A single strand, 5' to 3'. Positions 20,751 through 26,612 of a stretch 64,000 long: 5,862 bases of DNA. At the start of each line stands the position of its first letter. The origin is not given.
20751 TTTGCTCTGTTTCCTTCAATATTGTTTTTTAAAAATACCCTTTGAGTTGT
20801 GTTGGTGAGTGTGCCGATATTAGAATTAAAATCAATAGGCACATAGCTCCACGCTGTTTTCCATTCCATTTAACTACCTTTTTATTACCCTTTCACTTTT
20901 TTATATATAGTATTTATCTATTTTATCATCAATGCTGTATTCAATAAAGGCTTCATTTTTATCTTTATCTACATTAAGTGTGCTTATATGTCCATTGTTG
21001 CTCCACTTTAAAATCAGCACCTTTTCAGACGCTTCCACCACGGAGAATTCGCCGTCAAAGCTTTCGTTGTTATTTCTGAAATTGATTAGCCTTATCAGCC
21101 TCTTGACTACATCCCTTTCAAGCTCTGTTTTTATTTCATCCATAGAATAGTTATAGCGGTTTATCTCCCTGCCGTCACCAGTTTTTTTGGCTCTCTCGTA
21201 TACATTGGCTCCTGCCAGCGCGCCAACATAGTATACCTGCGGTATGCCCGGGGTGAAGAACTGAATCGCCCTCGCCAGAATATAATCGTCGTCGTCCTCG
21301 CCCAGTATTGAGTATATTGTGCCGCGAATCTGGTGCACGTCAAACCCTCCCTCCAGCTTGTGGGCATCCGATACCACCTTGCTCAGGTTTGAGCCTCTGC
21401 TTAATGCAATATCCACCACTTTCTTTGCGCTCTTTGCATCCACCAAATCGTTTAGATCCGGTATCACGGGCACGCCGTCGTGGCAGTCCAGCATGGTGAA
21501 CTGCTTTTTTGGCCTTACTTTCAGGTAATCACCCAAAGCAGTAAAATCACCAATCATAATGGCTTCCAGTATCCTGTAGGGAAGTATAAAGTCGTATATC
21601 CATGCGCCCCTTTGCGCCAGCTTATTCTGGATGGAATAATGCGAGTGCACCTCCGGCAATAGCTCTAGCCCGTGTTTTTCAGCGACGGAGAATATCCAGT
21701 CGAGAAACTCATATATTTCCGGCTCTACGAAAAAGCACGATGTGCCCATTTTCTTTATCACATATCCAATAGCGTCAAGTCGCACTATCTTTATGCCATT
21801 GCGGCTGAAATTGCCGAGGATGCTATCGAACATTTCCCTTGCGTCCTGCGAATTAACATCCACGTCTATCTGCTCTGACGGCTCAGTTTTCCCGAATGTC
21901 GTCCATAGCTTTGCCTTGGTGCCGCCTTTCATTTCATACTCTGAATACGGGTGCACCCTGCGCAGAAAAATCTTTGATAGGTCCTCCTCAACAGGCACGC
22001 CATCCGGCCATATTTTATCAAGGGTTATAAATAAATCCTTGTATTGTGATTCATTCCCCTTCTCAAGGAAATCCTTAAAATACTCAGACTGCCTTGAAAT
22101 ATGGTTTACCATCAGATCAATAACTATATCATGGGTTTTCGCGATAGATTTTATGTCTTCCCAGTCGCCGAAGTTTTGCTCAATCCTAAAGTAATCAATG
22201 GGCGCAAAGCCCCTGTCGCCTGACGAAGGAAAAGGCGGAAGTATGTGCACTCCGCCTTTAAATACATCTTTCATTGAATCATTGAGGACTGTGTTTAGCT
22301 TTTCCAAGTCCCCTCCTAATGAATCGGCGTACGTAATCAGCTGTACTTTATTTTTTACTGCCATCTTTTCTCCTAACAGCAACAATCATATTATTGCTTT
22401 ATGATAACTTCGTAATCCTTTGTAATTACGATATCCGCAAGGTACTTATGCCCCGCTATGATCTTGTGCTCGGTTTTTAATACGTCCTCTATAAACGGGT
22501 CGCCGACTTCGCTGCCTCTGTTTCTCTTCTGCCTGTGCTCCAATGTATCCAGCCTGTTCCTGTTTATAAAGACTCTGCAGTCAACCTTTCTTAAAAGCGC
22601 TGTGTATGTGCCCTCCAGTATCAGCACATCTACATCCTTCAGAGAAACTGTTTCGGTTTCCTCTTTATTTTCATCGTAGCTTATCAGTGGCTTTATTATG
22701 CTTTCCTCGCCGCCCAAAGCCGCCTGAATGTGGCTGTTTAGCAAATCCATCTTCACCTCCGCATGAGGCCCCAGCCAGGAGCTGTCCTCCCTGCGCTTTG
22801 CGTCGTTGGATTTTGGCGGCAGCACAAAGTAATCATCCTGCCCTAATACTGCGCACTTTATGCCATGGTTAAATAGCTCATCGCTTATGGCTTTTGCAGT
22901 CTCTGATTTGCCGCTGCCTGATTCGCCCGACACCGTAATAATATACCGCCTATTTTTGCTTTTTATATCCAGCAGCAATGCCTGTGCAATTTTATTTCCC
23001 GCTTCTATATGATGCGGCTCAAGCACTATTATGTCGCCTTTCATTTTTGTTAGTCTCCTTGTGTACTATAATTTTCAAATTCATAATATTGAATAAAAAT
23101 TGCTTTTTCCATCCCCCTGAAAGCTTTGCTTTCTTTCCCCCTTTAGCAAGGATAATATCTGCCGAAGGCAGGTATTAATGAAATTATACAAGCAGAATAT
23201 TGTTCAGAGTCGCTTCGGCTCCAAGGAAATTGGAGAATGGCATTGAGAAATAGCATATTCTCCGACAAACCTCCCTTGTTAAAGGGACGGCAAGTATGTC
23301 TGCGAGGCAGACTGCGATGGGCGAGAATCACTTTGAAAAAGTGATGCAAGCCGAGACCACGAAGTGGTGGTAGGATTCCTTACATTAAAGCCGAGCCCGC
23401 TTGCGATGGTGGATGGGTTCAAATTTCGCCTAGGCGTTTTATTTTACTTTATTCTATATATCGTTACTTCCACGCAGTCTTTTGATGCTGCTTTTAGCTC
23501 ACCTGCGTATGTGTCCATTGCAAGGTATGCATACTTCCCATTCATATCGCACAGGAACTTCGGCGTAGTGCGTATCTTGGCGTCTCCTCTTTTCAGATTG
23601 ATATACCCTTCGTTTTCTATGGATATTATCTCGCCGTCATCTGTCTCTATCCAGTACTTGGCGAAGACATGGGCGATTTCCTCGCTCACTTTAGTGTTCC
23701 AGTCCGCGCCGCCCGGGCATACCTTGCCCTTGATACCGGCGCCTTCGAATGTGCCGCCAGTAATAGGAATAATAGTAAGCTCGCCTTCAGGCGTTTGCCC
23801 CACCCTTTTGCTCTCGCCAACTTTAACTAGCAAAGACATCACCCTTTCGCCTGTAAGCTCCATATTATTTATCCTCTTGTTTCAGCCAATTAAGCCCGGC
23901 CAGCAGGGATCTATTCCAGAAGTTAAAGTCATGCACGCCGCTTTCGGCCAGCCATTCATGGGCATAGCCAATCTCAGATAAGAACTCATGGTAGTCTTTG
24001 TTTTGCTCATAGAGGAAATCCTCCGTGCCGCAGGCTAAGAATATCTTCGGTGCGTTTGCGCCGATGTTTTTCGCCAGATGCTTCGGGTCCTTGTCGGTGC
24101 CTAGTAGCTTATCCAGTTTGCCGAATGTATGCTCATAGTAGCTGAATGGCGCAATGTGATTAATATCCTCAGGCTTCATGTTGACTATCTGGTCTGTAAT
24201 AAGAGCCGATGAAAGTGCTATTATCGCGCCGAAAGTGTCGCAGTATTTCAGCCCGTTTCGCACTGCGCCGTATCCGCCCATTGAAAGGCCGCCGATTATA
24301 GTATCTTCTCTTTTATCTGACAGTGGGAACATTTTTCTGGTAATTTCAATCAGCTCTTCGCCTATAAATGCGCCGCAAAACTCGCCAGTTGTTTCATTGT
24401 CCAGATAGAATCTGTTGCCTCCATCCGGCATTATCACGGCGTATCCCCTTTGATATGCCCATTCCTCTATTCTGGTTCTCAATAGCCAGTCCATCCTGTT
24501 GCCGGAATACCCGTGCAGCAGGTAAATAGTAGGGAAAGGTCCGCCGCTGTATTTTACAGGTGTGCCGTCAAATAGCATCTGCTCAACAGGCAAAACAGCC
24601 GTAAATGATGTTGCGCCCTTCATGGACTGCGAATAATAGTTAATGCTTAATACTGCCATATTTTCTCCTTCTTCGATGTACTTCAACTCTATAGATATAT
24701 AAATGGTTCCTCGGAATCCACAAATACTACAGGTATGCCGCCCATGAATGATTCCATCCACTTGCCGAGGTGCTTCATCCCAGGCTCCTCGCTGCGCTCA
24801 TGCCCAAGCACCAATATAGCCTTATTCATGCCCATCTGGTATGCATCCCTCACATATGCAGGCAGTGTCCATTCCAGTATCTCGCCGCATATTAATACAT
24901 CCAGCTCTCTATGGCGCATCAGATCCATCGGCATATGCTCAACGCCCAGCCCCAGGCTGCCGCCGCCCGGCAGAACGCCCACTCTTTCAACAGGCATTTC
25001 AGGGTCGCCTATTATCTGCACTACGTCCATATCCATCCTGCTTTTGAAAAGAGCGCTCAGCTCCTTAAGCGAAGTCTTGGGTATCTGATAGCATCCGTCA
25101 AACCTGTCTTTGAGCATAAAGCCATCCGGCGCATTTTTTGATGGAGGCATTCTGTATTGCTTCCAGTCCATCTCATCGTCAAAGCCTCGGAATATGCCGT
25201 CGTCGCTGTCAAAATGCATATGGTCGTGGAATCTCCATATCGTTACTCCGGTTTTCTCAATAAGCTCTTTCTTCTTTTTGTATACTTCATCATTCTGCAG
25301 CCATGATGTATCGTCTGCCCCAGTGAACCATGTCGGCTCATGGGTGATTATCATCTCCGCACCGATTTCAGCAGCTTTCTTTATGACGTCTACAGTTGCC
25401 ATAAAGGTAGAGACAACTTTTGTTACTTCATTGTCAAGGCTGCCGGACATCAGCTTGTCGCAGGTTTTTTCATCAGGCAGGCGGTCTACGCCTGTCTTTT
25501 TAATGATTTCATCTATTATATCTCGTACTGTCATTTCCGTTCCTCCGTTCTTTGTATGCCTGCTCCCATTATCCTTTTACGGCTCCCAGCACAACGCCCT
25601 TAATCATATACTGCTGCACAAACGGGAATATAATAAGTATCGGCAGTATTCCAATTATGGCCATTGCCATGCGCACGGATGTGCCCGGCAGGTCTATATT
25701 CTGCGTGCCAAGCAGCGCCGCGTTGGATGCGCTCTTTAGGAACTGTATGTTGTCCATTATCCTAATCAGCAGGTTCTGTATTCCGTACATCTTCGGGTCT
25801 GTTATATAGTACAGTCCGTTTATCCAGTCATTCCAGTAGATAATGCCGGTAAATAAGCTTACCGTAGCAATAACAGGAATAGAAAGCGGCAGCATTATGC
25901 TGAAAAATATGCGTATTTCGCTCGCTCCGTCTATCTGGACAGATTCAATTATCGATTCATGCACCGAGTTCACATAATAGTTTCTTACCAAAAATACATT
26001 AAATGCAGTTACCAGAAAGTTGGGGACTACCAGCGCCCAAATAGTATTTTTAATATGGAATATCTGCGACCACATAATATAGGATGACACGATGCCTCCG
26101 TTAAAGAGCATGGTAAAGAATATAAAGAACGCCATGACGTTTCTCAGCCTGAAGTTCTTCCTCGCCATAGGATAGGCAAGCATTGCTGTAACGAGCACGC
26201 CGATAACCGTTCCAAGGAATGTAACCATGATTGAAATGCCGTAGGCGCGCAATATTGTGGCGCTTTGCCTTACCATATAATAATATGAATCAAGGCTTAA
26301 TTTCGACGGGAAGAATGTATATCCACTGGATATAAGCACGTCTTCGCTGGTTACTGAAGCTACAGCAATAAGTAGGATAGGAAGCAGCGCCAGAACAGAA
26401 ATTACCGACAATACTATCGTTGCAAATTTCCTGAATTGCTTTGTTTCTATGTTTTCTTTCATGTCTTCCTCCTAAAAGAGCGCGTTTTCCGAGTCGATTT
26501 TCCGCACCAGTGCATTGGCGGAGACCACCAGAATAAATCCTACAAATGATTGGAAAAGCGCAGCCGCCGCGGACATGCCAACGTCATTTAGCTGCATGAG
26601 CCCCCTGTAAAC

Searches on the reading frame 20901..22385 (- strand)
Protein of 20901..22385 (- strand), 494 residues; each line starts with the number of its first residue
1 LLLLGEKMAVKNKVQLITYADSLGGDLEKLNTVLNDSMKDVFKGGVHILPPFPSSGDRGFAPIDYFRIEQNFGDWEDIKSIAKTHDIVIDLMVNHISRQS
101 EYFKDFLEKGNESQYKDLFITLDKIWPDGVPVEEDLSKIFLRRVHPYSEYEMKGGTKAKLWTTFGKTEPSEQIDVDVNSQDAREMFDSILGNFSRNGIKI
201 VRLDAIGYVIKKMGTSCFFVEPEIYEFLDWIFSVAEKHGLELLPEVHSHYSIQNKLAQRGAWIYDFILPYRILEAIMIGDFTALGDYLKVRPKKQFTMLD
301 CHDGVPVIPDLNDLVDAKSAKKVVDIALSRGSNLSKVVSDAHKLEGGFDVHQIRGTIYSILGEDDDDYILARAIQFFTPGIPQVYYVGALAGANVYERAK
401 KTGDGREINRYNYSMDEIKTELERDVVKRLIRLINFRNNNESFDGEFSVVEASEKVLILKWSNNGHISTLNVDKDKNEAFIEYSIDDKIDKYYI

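Call 37: search_protein_families(library=pfam, proteins=[window:20901-22385:-], max_evalue=0.001)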
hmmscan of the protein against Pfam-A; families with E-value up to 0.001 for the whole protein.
window:20901-22385:- (494 aa): 1 family
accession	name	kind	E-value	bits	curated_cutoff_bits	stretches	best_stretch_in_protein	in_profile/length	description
PF00128.31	Alpha-amylase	-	1e-10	41.9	22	1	43-214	33-207/446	Alpha amylase, catalytic domain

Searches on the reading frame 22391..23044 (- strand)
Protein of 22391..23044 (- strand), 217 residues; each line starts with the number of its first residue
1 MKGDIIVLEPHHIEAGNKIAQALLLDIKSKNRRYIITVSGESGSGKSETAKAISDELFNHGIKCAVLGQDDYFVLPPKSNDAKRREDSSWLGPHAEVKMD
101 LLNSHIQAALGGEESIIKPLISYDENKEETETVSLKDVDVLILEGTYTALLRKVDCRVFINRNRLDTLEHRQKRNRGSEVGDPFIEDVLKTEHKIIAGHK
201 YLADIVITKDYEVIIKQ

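Call 37: search_protein_families(library=pfam, proteins=[window:22391-23044:-], max_evalue=0.001)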
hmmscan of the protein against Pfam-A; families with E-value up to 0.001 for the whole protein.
window:22391-23044:- (217 aa): 2 families
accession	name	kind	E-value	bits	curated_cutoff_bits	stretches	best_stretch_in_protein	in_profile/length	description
PF00485.24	PRK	-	4.4e-08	33.6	22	1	35-154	1-125/196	Phosphoribulokinase / Uridine kinase family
PF06414.18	Zeta_toxin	-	8e-05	22.6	22.3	1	29-90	12-72/199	Zeta toxin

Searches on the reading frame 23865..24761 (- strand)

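Call 37: search_protein_families(library=pfam, proteins=[window:23865-24761:-], max_evalue=0.001)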
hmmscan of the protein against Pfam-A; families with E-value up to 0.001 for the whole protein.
window:23865-24761:- (298 aa): 2 families
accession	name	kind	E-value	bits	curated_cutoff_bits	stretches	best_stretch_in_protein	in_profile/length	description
PF00756.26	Esterase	-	2.2e-13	51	22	1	71-289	19-247/251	Putative esterase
PF02230.22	Abhydrolase_2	-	5.7e-06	26.8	23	1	139-204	92-158/217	Phospholipase/Carboxylesterase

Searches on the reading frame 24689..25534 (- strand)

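Call 37: search_protein_families(library=pfam, proteins=[window:24689-25534:-], max_evalue=0.001)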
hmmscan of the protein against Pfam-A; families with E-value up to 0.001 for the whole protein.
window:24689-25534:- (281 aa): 1 family
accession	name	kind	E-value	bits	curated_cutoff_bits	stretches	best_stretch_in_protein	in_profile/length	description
PF01784.24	DUF34_NIF3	-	1.1e-17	65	23.4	1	28-274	27-253/256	Duf34/NIF3 (NGG1p interacting factor 3)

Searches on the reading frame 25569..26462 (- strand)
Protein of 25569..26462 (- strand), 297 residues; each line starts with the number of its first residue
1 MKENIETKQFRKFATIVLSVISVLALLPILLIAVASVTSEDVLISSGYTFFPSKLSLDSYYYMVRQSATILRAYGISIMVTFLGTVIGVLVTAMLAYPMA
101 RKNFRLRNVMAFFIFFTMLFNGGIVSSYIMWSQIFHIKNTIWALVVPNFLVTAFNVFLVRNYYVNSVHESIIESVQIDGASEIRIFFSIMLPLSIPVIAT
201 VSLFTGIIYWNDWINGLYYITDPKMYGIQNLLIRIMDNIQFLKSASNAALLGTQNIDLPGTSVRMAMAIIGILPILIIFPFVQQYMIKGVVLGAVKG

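Call 37: search_protein_families(library=pfam, proteins=[window:25569-26462:-], max_evalue=0.001)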
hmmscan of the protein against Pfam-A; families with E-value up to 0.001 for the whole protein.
window:25569-26462:- (297 aa): 1 family
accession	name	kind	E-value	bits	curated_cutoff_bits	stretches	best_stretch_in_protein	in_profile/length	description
PF00528.27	BPD_transp_1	-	6e-13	49.4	26.4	1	94-288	7-180/184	Binding-protein-dependent transport system inner membrane component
